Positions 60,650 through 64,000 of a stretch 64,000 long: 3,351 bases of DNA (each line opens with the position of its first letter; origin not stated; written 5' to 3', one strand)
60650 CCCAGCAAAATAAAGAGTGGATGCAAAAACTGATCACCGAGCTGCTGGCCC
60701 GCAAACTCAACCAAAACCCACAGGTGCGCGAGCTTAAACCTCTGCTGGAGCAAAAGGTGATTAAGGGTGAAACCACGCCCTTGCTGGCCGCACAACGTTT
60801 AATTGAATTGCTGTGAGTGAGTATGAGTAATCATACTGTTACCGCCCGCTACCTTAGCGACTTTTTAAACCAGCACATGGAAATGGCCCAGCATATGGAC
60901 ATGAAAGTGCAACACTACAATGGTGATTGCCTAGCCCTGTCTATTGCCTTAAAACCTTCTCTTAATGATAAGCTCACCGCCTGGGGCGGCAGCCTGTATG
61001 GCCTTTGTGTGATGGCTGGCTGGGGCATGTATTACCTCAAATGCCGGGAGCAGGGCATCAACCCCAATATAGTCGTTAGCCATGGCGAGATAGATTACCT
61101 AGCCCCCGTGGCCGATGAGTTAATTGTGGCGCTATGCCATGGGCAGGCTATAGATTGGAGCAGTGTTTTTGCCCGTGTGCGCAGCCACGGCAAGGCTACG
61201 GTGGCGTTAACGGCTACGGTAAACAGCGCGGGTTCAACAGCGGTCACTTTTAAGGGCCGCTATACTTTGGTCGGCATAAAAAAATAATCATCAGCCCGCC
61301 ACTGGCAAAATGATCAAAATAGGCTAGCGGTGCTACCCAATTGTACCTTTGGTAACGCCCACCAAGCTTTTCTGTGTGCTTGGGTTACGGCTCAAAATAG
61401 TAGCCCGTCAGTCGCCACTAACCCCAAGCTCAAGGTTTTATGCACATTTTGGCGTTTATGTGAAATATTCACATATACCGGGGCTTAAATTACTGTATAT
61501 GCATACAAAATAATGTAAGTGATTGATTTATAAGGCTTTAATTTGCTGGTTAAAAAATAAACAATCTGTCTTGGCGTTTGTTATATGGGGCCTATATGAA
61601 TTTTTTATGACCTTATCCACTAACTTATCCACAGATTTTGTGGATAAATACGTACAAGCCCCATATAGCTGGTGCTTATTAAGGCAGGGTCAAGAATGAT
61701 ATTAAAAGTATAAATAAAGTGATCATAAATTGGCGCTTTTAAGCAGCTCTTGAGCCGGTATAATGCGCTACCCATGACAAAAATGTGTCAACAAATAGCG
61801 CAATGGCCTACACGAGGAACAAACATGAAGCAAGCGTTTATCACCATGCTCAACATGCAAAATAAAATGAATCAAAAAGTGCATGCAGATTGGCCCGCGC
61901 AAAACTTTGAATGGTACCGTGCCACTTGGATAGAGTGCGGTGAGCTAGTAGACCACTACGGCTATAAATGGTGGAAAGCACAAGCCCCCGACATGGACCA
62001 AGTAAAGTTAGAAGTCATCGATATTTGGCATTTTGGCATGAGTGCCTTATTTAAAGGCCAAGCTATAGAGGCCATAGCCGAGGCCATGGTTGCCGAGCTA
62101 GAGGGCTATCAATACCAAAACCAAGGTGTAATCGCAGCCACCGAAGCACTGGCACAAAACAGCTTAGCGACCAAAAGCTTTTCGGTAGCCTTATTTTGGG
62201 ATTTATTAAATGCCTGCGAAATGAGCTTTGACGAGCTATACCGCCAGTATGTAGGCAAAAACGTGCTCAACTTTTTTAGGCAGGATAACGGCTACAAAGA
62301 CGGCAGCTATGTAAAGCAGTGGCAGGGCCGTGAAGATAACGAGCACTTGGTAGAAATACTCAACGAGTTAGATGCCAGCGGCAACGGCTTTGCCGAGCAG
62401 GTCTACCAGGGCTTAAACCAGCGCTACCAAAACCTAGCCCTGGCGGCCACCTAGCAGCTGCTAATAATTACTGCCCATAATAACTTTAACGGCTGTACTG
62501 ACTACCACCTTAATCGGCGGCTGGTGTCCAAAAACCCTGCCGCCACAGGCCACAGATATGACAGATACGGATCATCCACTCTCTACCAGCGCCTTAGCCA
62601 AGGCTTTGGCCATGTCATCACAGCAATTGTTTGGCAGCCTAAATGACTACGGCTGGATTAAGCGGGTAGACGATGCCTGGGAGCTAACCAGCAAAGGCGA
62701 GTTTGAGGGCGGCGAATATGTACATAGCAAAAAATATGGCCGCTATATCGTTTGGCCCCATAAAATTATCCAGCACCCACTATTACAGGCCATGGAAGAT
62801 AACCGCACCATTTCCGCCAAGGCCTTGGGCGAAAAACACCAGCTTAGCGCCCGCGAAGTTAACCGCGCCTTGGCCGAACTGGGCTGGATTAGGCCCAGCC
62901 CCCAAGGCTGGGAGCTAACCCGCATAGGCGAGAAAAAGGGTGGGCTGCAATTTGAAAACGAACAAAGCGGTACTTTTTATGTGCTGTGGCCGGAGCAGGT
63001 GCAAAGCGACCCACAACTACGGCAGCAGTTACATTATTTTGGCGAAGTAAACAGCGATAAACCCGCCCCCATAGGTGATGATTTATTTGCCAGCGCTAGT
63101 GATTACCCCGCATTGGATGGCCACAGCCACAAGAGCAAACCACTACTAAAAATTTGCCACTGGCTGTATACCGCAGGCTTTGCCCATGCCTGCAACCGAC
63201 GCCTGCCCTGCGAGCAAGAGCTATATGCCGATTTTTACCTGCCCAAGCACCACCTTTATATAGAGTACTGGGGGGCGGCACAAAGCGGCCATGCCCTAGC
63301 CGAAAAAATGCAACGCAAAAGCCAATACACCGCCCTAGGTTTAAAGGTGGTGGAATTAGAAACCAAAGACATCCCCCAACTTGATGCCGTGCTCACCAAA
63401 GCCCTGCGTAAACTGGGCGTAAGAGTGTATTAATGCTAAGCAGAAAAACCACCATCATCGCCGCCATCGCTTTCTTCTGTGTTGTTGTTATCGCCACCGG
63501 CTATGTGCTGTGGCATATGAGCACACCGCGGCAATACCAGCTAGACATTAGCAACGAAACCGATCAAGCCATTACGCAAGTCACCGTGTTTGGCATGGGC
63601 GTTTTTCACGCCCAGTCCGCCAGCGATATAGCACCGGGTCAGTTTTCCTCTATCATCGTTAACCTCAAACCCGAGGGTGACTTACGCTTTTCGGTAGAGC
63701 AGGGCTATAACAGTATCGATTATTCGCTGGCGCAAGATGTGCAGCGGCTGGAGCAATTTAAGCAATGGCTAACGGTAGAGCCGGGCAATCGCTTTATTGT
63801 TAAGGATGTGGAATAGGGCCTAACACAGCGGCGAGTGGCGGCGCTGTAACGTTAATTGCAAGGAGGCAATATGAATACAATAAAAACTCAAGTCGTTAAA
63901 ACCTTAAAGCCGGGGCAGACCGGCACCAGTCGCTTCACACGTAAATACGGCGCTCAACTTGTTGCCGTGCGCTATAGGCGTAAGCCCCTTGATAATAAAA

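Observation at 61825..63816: Dimeric (Campylobacter/phage-type) dUTPase paired with a tandem-wHTH + DUF559/Vsr-like nuclease-fold protein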

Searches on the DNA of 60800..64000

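Call 63: search_rna_families(source=window, start=60800, end=64000, threshold=evalue, max_evalue=1)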
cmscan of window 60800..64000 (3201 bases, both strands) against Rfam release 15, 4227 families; matches with E-value up to 1: 1.
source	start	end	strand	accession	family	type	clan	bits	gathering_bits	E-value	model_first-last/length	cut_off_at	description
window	63598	63664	-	RF03001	leuA-Halobacteria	Cis-reg;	-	21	47.9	0.31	1-53/53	no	leuA-Halobacteria RNA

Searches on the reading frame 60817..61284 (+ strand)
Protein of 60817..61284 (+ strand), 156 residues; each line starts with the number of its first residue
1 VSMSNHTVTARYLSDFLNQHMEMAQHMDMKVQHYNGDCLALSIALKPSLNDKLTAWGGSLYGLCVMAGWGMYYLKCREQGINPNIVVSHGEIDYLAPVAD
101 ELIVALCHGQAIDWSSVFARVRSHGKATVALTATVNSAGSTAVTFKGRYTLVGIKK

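Call 3: search_protein_families(library=pfam, proteins=[window:60817-61284:+], max_evalue=1)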
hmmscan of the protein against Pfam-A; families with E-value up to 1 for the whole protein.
window:60817-61284:+ (156 aa): 2 families
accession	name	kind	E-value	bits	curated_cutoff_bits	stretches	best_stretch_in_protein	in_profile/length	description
PF09500.16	YiiD_C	-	1.1e-34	119.9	27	1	12-151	3-142/144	Putative thioesterase (yiiD_Cterm)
PF03061.28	4HBT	-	0.092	13.5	20.6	0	56-104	5-51/79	Thioesterase superfamily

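Call 4: search_protein_families(library=ncbifam, proteins=[window:60817-61284:+], max_evalue=1)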
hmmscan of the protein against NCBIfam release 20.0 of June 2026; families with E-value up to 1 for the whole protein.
window:60817-61284:+ (156 aa): 2 families
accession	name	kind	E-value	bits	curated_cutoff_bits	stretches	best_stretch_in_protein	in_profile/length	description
TIGR02447.1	yiiD_Cterm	subfamily_domain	1.8e-31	108.8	97.1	1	17-152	2-137/138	putative thioesterase domain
NF052407.1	NOVOEXAE_fam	equivalog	0.032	14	70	1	2-28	2-29/40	NOVOEXAE family nitrogen cycling protein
